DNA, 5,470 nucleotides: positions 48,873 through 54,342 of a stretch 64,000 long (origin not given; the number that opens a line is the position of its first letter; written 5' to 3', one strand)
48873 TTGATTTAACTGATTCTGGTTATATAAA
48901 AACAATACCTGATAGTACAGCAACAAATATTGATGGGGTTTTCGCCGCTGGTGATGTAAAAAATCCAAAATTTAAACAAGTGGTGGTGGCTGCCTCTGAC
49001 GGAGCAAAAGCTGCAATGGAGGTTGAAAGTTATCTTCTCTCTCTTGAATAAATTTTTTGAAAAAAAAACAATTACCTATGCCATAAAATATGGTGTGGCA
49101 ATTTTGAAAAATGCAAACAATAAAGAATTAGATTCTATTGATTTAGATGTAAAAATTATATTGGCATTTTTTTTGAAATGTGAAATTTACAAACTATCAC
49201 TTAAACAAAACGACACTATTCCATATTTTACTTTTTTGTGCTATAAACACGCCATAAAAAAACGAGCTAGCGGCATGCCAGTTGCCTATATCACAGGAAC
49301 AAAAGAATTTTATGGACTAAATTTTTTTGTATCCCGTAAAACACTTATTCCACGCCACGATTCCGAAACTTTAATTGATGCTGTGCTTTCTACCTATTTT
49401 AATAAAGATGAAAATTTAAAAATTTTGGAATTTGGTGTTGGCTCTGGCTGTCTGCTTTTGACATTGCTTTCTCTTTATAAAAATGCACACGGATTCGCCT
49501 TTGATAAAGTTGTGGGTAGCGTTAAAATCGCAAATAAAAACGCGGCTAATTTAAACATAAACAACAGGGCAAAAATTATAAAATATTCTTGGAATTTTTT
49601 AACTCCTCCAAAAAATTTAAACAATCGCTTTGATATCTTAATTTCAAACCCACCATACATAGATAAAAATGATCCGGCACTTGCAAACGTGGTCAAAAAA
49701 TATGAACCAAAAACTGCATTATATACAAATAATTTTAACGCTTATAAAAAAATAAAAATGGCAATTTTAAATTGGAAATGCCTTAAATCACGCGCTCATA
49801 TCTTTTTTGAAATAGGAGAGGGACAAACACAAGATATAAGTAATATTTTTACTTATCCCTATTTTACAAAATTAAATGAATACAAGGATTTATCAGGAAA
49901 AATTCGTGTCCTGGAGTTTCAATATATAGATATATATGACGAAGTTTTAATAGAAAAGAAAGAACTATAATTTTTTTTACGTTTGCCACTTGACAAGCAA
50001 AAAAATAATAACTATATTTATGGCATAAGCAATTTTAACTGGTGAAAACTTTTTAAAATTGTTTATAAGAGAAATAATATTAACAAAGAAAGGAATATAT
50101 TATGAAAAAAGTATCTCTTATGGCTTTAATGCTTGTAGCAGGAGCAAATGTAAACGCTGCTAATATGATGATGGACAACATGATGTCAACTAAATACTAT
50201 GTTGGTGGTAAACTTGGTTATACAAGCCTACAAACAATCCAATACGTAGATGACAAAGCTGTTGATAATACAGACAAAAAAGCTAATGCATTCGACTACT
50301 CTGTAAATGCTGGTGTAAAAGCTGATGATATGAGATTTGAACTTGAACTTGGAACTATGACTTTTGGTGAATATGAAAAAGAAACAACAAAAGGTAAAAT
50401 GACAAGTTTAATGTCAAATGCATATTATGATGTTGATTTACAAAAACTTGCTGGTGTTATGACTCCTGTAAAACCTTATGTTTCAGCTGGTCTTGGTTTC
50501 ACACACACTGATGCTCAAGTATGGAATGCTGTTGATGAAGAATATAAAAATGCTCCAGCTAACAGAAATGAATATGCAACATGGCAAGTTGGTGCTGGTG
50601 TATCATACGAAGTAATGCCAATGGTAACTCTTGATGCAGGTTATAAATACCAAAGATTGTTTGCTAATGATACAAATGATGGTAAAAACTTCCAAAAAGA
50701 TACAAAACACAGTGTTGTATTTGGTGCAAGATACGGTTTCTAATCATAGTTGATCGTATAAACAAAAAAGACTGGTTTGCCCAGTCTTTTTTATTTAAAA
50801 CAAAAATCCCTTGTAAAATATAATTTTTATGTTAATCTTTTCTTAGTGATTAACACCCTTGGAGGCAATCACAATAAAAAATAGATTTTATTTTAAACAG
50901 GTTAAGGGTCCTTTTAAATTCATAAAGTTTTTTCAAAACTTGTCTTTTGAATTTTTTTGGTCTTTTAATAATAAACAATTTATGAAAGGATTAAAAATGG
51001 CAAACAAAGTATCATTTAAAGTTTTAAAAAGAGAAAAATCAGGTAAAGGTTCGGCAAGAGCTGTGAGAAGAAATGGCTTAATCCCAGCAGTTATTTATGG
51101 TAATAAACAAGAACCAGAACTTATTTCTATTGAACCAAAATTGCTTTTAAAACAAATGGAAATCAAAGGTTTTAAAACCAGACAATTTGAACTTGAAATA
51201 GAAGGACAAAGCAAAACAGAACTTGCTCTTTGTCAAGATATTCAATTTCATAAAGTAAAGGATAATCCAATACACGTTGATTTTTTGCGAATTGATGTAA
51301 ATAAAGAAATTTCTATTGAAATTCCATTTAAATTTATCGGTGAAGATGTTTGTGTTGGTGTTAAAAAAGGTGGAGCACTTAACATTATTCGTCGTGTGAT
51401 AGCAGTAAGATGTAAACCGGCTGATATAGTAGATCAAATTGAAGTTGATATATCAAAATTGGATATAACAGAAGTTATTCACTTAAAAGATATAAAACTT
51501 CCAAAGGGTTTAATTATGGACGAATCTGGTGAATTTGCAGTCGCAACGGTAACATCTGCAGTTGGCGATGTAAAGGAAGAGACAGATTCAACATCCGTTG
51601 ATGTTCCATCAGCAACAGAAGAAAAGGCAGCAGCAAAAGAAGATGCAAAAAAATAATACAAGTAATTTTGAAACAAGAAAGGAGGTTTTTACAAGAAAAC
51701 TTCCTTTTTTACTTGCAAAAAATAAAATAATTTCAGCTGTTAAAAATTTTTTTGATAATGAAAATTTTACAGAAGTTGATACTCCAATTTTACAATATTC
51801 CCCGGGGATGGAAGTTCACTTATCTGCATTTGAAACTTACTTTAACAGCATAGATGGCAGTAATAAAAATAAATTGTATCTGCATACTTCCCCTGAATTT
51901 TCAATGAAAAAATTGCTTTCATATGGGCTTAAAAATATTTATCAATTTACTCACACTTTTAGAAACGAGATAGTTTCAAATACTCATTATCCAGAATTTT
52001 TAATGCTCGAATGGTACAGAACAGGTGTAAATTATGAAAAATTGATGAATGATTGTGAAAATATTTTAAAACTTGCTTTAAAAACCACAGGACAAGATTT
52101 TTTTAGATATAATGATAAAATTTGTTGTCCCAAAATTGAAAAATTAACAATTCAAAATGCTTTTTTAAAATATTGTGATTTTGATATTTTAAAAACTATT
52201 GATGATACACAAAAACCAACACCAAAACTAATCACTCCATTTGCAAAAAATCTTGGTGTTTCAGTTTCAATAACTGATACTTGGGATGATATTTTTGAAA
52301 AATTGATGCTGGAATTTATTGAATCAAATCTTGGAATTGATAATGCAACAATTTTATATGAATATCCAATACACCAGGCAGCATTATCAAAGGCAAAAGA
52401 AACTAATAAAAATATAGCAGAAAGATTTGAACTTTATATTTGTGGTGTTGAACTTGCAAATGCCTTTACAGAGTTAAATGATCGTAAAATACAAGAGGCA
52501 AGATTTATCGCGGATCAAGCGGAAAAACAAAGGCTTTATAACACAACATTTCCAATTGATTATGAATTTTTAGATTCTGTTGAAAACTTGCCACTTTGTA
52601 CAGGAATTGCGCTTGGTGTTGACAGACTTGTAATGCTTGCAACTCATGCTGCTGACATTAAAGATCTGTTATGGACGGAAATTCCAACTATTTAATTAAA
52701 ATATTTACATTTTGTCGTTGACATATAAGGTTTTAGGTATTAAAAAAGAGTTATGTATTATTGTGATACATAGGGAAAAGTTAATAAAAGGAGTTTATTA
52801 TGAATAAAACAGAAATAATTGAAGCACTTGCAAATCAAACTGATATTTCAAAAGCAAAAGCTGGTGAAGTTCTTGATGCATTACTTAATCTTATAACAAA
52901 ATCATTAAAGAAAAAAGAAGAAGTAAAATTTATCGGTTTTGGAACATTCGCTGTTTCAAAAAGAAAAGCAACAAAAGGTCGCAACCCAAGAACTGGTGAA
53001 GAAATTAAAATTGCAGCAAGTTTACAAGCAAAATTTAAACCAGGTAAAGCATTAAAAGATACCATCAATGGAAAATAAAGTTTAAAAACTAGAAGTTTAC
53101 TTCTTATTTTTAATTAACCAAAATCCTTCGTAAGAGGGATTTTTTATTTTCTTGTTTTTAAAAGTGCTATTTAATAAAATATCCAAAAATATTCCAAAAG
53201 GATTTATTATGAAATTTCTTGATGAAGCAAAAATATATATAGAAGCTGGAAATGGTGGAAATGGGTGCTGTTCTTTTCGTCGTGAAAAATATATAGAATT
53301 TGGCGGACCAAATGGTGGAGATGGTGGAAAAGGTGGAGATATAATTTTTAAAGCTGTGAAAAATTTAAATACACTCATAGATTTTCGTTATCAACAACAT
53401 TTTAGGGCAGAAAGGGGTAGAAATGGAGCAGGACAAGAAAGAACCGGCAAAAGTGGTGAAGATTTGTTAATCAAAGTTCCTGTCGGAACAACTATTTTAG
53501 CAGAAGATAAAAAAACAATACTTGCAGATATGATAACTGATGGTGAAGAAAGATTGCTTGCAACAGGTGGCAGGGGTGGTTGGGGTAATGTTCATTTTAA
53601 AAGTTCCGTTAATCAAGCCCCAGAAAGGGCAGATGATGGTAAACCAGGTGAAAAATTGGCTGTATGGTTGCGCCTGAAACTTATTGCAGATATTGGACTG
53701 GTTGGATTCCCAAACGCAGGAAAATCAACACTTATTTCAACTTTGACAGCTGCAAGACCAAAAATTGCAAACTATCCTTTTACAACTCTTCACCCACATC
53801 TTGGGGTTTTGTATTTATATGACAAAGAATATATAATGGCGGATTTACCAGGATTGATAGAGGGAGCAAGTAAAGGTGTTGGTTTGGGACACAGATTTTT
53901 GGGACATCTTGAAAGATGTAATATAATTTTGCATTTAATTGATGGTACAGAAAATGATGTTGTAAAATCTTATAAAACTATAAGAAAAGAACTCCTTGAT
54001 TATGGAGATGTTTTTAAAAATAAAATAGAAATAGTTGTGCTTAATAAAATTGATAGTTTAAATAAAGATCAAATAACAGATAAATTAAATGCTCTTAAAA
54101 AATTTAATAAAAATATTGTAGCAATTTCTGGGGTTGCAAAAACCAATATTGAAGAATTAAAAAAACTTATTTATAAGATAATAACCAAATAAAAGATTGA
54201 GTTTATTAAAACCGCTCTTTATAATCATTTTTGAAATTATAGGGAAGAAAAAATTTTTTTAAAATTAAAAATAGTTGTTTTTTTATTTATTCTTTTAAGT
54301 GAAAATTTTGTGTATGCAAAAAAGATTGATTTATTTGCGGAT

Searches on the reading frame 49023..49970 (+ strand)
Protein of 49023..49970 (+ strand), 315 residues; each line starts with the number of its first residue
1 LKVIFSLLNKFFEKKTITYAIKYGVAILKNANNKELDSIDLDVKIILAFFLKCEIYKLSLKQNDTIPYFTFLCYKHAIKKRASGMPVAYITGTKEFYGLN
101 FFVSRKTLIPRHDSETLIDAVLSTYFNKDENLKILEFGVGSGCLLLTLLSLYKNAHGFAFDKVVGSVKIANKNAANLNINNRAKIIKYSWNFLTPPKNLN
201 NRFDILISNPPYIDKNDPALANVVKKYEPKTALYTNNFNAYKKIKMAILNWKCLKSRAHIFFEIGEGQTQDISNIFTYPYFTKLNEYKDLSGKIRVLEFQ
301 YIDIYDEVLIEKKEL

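Call 10: search_protein_families(library=pfam, proteins=[window:49023-49970:+])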
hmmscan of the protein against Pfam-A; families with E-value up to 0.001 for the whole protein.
window:49023-49970:+ (315 aa): 6 families
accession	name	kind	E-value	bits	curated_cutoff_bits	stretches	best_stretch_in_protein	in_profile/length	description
PF17827.6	PrmC_N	-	6.4e-09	36.7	23.4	1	20-92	2-71/71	PrmC N-terminal domain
PF05175.20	MTS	-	1e-07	32.2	23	1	121-217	22-113/170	Methyltransferase small domain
PF13847.12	Methyltransf_31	-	2.4e-06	27.7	27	1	129-245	2-119/145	Methyltransferase domain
PF03602.21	Cons_hypoth95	-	0.00022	21.4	24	1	130-251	41-165/182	Conserved hypothetical protein 95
PF02384.22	N6_Mtase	-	0.00023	21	20.4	1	118-230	39-153/311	N-6 DNA Methylase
PF07669.17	Eco57I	-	0.00052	20.6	25.3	1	171-229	40-94/171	Eco57I restriction-modification methylase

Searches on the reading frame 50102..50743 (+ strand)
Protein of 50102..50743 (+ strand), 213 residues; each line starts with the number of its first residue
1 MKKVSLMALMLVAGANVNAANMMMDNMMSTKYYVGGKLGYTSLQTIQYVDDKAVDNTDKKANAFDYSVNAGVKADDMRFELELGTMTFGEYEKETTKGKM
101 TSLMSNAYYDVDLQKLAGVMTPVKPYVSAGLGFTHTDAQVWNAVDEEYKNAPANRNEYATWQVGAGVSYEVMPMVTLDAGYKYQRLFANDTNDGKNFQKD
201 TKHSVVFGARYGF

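Call 10: search_protein_families(library=pfam, proteins=[window:50102-50743:+])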
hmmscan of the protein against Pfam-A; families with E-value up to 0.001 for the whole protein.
window:50102-50743:+ (213 aa): 4 families
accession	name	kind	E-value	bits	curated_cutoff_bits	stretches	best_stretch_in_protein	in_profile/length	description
PF13505.12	OMP_b-brl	-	8.8e-13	49.2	28.7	1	8-213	2-175/175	Outer membrane protein beta-barrel domain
PF01617.23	Surface_Ag_2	-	3.6e-09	36.9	22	1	101-201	136-218/247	Surface antigen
PF02462.21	Opacity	-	2.3e-08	34.6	21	1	71-198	2-114/126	Opacity family porin protein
PF01389.23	OmpA_membrane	-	8.9e-06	26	21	1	31-211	5-174/180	OmpA-like transmembrane domain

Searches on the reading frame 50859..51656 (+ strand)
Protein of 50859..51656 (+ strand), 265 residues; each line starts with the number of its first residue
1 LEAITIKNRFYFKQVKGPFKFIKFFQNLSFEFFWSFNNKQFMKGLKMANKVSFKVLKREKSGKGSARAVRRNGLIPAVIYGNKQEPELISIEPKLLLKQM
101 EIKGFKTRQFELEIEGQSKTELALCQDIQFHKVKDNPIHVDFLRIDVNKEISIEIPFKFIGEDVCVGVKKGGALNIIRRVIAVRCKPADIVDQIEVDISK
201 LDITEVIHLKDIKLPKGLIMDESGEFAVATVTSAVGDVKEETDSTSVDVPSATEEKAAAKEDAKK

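Call 10: search_protein_families(library=pfam, proteins=[window:50859-51656:+])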
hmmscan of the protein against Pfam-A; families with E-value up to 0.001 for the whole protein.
window:50859-51656:+ (265 aa): 2 families
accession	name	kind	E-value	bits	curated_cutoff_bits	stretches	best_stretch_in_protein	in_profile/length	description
PF14693.11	Ribosomal_TL5_C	-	5e-24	84.9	27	1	150-233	1-82/84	Ribosomal protein TL5, C-terminal domain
PF01386.24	Ribosomal_L25p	-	2.5e-23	82.8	23.6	1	55-142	3-82/82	Ribosomal L25p family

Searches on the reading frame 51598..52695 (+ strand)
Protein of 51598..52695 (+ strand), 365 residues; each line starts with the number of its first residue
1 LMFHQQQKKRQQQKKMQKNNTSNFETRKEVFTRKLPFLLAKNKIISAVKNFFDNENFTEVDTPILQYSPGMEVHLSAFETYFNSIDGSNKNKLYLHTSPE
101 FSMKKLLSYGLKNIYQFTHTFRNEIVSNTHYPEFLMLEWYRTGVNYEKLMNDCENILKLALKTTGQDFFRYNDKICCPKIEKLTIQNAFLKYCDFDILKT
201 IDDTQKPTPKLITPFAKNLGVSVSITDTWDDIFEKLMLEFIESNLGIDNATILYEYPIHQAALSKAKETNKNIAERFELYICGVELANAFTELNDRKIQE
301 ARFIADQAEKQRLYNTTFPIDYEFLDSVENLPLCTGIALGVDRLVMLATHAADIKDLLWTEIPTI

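Call 10: search_protein_families(library=pfam, proteins=[window:51598-52695:+])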
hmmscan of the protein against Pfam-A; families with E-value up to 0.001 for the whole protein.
window:51598-52695:+ (365 aa): 1 family
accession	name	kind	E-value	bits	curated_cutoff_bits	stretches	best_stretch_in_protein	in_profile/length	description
PF00152.25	tRNA-synt_2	-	1.6e-43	149.4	25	1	38-357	22-301/308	tRNA synthetases class II (D, K and N)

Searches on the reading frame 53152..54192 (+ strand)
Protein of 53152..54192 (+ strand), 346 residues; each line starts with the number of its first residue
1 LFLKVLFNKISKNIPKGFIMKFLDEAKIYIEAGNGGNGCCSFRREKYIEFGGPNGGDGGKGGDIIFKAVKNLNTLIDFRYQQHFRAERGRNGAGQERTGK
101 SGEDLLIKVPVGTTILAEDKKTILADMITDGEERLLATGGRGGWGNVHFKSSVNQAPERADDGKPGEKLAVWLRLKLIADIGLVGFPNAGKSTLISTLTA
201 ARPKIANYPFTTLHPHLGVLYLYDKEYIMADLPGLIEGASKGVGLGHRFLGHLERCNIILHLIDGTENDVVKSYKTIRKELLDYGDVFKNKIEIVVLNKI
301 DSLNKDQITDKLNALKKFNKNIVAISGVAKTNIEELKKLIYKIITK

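Call 10: search_protein_families(library=pfam, proteins=[window:53152-54192:+])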
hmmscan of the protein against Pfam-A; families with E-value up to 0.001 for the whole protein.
window:53152-54192:+ (346 aa): 5 families
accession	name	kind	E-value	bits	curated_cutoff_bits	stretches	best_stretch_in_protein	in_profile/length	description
PF01018.28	GTP1_OBG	-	7.6e-63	211.2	27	1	24-177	2-155/155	GTP1/OBG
PF01926.29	MMR_HSR1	-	5.2e-27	94.6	21.9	1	181-299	2-113/113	50S ribosome-binding GTPase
PF02421.24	FeoB_N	-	8.9e-16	58.2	27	1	181-339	3-155/156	Ferrous iron transport protein B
PF16897.10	MMR_HSR1_Xtn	-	6.2e-05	23.4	35.2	1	294-343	59-103/106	C-terminal region of MMR_HSR1 domain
PF03193.22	RsgA_GTPase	-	8.7e-05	22.9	30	0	292-341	54-105/174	RsgA GTPase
